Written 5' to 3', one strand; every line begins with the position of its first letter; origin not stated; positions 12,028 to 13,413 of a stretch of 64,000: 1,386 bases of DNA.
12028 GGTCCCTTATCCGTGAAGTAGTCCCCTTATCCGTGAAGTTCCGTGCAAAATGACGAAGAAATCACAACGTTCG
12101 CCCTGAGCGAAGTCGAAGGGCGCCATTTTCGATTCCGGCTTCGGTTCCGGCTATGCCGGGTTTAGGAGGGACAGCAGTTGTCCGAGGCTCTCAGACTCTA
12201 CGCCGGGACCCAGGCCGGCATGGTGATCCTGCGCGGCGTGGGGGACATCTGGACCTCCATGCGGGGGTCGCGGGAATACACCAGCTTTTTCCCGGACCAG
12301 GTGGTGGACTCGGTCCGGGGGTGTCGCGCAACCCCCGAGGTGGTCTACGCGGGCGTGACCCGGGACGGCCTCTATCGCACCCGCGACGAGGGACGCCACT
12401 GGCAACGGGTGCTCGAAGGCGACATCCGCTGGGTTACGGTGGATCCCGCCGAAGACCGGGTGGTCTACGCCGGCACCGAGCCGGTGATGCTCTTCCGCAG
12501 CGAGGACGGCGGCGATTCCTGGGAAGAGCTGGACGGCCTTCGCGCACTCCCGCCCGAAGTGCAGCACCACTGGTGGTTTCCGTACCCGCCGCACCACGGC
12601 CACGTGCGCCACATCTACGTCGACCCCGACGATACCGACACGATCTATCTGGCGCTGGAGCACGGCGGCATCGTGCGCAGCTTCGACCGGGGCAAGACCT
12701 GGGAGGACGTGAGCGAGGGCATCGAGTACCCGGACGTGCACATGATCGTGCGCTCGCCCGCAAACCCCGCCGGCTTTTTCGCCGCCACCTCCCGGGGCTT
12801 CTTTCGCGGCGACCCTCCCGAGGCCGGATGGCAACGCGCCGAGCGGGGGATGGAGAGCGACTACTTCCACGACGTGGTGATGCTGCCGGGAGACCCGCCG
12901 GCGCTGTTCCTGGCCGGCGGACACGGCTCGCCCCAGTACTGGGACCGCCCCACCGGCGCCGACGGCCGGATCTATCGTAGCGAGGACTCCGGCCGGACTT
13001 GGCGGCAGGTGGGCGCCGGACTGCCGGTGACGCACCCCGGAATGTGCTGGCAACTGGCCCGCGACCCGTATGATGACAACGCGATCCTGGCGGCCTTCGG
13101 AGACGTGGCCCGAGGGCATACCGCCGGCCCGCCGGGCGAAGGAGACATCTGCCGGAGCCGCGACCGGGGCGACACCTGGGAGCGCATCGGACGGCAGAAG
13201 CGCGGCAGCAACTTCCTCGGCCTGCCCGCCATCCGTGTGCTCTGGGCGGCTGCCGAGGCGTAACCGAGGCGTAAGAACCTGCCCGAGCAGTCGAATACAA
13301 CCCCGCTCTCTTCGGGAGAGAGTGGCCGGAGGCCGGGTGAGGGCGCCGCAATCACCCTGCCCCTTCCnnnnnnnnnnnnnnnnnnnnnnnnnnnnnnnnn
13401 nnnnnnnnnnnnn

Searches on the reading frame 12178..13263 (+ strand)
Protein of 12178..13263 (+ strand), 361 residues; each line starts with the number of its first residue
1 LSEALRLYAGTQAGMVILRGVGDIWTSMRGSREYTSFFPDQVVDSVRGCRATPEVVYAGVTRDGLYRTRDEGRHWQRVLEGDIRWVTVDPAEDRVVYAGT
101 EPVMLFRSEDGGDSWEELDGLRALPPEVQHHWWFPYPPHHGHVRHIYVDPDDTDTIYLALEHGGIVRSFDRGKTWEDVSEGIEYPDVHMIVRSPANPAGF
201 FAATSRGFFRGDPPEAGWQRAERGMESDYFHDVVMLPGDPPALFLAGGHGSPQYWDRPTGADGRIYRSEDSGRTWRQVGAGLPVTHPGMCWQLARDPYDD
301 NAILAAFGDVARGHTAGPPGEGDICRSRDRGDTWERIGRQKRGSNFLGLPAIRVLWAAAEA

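Call 96: search_protein_families(library=pfam, proteins=[window:12178-13263:+], max_evalue=0.001)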
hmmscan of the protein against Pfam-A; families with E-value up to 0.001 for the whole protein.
window:12178-13263:+ (361 aa): 5 families
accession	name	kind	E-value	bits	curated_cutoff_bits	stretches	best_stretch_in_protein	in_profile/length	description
PF15902.12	Sortilin-Vps10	-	9.9e-14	51.4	33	1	65-119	3-61/446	Sortilin, neurotensin receptor 3,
PF02012.26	BNR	-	1.1e-08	34.2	27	0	167-176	2-11/12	BNR/Asp-box repeat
PF15899.11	BNR_6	-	3.6e-08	33.2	27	0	167-178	3-14/14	BNR-Asp box repeat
PF14870.12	PSII_BNR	-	3.9e-07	30.1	27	0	62-223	37-184/303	Photosynthesis system II assembly factor YCF48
PF13810.12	DUF4185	-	0.00035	20.3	39.5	0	161-183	125-147/309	Domain of unknown function (DUF4185)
